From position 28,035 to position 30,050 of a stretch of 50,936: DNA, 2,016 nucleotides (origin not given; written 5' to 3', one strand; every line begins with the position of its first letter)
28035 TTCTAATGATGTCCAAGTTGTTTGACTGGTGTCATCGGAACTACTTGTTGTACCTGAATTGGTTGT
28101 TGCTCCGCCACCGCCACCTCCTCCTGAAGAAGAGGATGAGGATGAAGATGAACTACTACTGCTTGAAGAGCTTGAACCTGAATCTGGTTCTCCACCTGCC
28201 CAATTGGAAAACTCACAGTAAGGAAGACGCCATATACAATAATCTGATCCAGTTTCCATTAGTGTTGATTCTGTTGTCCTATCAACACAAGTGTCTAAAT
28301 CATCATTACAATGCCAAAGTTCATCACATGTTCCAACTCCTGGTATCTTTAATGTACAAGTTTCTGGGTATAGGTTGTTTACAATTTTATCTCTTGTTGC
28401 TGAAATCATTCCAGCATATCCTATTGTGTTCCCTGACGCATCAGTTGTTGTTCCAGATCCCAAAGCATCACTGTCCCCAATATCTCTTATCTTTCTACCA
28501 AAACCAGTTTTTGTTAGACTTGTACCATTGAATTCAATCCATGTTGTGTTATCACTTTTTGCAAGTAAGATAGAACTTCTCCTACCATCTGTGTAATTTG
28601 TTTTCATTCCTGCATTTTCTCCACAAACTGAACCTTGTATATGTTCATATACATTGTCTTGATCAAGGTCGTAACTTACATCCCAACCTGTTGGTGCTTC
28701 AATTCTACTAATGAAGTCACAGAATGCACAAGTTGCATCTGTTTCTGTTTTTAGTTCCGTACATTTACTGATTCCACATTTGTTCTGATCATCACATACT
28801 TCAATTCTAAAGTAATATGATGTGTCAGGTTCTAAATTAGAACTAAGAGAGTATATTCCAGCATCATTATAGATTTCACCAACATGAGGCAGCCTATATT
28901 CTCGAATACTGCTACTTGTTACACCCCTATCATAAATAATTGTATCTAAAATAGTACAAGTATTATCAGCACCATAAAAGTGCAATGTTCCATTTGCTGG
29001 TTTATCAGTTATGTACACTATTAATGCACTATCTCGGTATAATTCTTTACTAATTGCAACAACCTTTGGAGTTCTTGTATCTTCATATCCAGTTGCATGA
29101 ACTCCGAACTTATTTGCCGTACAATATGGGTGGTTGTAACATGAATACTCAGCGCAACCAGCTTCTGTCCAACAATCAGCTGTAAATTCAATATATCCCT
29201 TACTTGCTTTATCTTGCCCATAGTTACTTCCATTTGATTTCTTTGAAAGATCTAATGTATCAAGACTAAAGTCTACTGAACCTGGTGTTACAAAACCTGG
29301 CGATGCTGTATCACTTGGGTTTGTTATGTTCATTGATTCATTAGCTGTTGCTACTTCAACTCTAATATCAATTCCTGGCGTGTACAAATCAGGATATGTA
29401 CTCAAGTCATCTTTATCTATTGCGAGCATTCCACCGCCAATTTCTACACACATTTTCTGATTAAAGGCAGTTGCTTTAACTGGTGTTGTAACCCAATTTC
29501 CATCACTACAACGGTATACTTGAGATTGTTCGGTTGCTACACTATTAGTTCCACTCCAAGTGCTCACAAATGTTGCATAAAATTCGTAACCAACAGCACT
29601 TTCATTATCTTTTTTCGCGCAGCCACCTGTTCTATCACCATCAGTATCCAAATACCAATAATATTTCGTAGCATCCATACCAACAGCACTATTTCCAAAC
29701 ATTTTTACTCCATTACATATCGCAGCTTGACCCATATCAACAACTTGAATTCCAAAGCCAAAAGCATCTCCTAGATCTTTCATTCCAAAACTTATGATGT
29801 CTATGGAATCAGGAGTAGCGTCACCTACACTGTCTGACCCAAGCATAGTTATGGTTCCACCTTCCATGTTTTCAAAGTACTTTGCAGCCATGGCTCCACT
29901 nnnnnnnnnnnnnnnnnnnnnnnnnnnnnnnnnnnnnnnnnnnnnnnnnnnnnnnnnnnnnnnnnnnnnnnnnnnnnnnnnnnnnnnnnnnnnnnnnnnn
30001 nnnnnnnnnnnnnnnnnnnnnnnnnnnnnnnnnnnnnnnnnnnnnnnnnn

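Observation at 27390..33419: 2009-aa surface protein built from roughly two dozen 4-cysteine '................' modules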

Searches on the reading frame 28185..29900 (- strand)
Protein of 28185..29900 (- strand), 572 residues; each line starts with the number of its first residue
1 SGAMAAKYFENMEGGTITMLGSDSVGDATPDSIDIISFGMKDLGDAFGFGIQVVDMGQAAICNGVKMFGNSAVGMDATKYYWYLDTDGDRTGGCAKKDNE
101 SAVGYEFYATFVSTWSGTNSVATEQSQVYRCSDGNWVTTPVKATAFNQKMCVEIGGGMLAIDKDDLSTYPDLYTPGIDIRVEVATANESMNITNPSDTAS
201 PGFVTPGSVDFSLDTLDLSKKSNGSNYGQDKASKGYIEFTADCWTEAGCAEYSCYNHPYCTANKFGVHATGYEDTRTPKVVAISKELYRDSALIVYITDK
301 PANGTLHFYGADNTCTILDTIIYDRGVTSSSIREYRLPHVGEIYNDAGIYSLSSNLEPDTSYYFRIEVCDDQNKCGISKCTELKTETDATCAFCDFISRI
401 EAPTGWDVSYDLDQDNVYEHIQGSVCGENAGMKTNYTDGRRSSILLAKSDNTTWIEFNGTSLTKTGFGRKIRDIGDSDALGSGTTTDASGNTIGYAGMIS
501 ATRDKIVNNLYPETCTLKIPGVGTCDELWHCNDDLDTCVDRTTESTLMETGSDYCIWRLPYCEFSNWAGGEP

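Call 34: find_related_loci(query=A3, collection=genome_contigs, flank=6000)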
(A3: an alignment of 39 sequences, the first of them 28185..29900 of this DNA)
Query A3 (572 aa) in genome_contigs; peptide patterns used: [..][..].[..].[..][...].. (x = any residue, [..] = any of these).
62 stretches matched a pattern; 40 encode a relative of the query (tblastn E <= 1e-3); 40 distinct loci.
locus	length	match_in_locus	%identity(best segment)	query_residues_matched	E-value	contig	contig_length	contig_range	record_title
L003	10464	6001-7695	60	2-572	0e+0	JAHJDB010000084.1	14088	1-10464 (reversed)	MAG: Nanoarchaeota archaeon isolate Modern_marine.mb.327 Modern_marine.mb.327_k141_1988934, whole genome shotgun sequenc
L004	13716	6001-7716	58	4-572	0e+0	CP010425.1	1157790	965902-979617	Archaeon GW2011_AR15 chromosome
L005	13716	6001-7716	51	4-572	0e+0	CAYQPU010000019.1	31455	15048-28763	MAG TPA_asm: uncultured Methanosarcinales archaeon isolate binchicken_co97_164 genome assembly, contig: NODE_5793_length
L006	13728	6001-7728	49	3-572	0e+0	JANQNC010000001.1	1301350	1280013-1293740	MAG: Candidatus Nanoarchaeia archaeon isolate PL23a_bin.96 k99_5893168, whole genome shotgun sequence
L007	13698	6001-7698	45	7-572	2e-163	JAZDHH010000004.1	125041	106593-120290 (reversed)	MAG: Nanoarchaeota archaeon isolate MEGAHIT-group-0.31 k141_5445509, whole genome shotgun sequence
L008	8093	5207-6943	44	1-571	1e-158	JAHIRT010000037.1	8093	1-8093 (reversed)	MAG: Nanoarchaeota archaeon isolate MM_PC_MetaG.mb.141 MM_PC_MetaG.mb.141_k141_844532, whole genome shotgun sequence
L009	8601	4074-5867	44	7-572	1e-156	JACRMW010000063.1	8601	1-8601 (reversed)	MAG: Candidatus Aenigmatarchaeota archaeon isolate NC_groundwater_1917_Pr3_S-0.2um_36_3 scaffold_440049, whole genome sh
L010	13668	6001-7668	45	7-565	1e-149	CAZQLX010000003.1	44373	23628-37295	MAG TPA_asm: Candidatus Woesearchaeota archaeon isolate SRP269290_co4_197 genome assembly, contig: NODE_296_length_44373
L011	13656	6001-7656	43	9-567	1e-149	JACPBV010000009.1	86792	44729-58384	MAG: Candidatus Woesearchaeota archaeon isolate NC_groundwater_266_Ag_S-0.2um_46_18 S5_GD2017_2_S2_scaffold_331, whole g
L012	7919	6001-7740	42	9-572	2e-148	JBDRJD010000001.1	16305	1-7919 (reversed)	MAG: archaeon isolate MEGAHIT-group-1.626 k141_4418719, whole genome shotgun sequence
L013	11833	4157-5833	45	9-565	5e-147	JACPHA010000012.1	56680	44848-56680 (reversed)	MAG: Candidatus Pacearchaeota archaeon isolate NC_groundwater_402_Ag_B-0.1um_34_21 GD18-4_B1_scaffold_972987, whole geno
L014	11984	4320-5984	43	7-567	6e-147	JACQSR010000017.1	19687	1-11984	MAG: Candidatus Woesearchaeota archaeon isolate NC_groundwater_1390_Ag_S-0.2um_45_88 S_p2_S4_coassembly_k141_1260568, wh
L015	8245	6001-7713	41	7-567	9e-146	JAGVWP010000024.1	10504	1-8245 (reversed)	Candidatus Pacearchaeota archaeon isolate RIFCSPHIGHO2_02_FULL_31_29 rifcsphigho2_02_scaffold_22292, whole genome shotgu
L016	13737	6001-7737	43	6-572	5e-145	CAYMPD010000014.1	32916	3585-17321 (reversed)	MAG TPA_asm: uncultured archaeon isolate binchicken_co17_215 genome assembly, contig: NODE_3732_length_32916_cov_6.56602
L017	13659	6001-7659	42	9-565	3e-144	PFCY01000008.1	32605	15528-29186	MAG: Candidatus Pacearchaeota archaeon CG10_big_fil_rev_8_21_14_0_10_32_14 CG10_8_21_14_0.10_scaffold_1265_c, whole geno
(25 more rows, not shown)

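Call 35: predict_structure(alignment_id=A3)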
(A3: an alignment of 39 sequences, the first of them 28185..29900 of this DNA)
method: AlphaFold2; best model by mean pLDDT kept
length: 572 residues; sequences in the alignment: 39
mean_pLDDT: 89.4   pTM: 0.86
mean pLDDT of the five models: 89.4, 88.7, 88.8, 87.0, 86.6
residues with pLDDT >= 90: 387; 70-90: 158; 50-70: 12; < 50: 15
segments of 3 or more residues with pLDDT < 50: 1-3, 221-232
pLDDT, mean of each block of 10 residues (from residue 1): 55 83 95 96 92 95 86 92 94 93 96 91 94 96 90 93 94 93 97 96 93 80 40 67 94 93 94 92 90 92 96 93 89 91 92 94 96 93 87 82 92 89 87 87 94 94 81 82 91 92 86 94 85 94 95 94 91 92
secondary structure, 60 per line:
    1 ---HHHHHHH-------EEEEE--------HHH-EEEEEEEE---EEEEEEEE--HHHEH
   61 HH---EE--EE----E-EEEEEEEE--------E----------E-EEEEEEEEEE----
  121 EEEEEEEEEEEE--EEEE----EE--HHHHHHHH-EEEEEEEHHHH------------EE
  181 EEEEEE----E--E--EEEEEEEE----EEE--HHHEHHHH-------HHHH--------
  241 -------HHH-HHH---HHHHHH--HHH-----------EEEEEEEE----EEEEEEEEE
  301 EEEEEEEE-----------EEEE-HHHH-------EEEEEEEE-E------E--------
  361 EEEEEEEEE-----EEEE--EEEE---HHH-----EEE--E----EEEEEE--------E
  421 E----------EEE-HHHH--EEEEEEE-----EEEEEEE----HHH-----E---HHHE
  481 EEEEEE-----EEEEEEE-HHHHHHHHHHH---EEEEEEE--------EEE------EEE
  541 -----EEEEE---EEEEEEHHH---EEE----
elements in order: H4-10 E18-22 E35-42 E46-53 E78-85 E107-116 E121-132 E135-138 H147-154 E156-162 H163-166 E179-186 E197-204 E209-211 H218-221 H229-232 H258-263 E280-287 E292-308 E320-323 H325-328 E336-343 E361-369 E375-378 E381-384 E396-398 E406-411 E432-434 H436-439 E442-448 E454-460 E480-486 E492-498 H500-510 E514-520 E529-531 E538-540 E546-550 E554-559 E566-568

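Call 38: fold_search(model_id=the predicted structure, library=pdb)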
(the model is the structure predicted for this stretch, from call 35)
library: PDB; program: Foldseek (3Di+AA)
matches with E <= 10: 1506; with E <= 0.001: 14
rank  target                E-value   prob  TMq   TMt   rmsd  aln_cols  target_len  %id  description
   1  7c7u_A                3.0e-05  0.87  0.15  0.15  19.4       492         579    9  Biofilm associated protein - BSP domain (released 2021-05-12)
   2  8u18_B                5.2e-05  0.63  0.14  0.17  21.5       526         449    6  Cryo-EM structure of murine Thrombopoietin receptor ectodomain in complex with Tpo (released 2024-02-07)
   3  6tpw                  7.6e-05  0.85  0.16  0.22  26.7       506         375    9  Crystal structures of FNIII domain one through four of the human leucocyte common antigen-related protein ( LAR) (released 2020-05-13)
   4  7q5z                  1.2e-04  0.23  0.12  0.06  33.5       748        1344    8  Cryo-EM structure of native human A2ML1 (released 2022-04-20)
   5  8avd_B                1.4e-04  0.63  0.15  0.18  19.2       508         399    9  Cryo-EM structure for a 3:3 complex between mouse leptin and the mouse LEP-R ectodomain (local refinement) (released 2023-04-05)
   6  7uww_A                2.4e-04  0.69  0.14  0.13  21.8       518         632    9  Sas6 with alpha-cyclodextrin (released 2023-06-14)
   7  9oz1_A                2.4e-04  0.33  0.13  0.10  31.4       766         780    8  Cryo-EM structure of chicken ROS1 in apo-state. Cryo-EM refinement is focused on the "leg" region of chicken ROS1. (released 2026-02-25)
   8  2w1n                  2.7e-04  0.95  0.13  0.30  21.7       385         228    7  cohesin and fibronectin type-III double module construct from the Clostridium perfringens glycoside hydrolase GH84C (released 2009-02-03)
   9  6q9m_A                2.9e-04  0.84  0.12  0.24  17.8       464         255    9  Central Fibronectin-III array of RIM-binding protein (released 2020-01-15)
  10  8u18_A                3.0e-04  0.51  0.14  0.18  21.8       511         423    6  Cryo-EM structure of murine Thrombopoietin receptor ectodomain in complex with Tpo (released 2024-02-07)
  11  4kwu                  5.3e-04  0.82  0.13  0.07  17.3       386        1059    6  1.9 Angstrom resolution crystal structure of uncharacterized protein lmo2446 from Listeria monocytogenes EGD-e in comple (released 2013-06-19)
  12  7q62_A                5.3e-04  0.13  0.10  0.06  30.7       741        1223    6  Structure of TEV cleaved A2ML1 dimer (A2ML1-TT dimer) (released 2022-04-20)
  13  1ggu_B                9.6e-04  0.89  0.14  0.12  13.6       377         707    7  HUMAN FACTOR XIII WITH CALCIUM BOUND IN THE ION SITE (released 1999-09-16)
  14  8k53_A                9.6e-04  0.51  0.13  0.10  29.8       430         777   10  Structure of the Dimeric Human CNTN2 Ig 1-6-FNIII 1-2 Domain in an Asymmetric State (released 2023-12-06)
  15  1l9m_A                1.1e-03  0.63  0.12  0.11  16.3       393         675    5  Three-dimensional structure of the human transglutaminase 3 enzyme: binding of calcium ions change structure for activ (released 2002-05-29)
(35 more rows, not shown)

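Call 56: search_protein_families(library=pfam, proteins=[window:28185-29900:-], max_evalue=10)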
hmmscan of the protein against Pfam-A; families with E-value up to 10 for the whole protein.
window:28185-29900:- (572 aa): 1 family
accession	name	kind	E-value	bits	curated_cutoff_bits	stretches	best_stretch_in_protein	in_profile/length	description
PF02515.22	CoA_transf_3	-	0.18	11.3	23.3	1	112-161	216-264/366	CoA-transferase family III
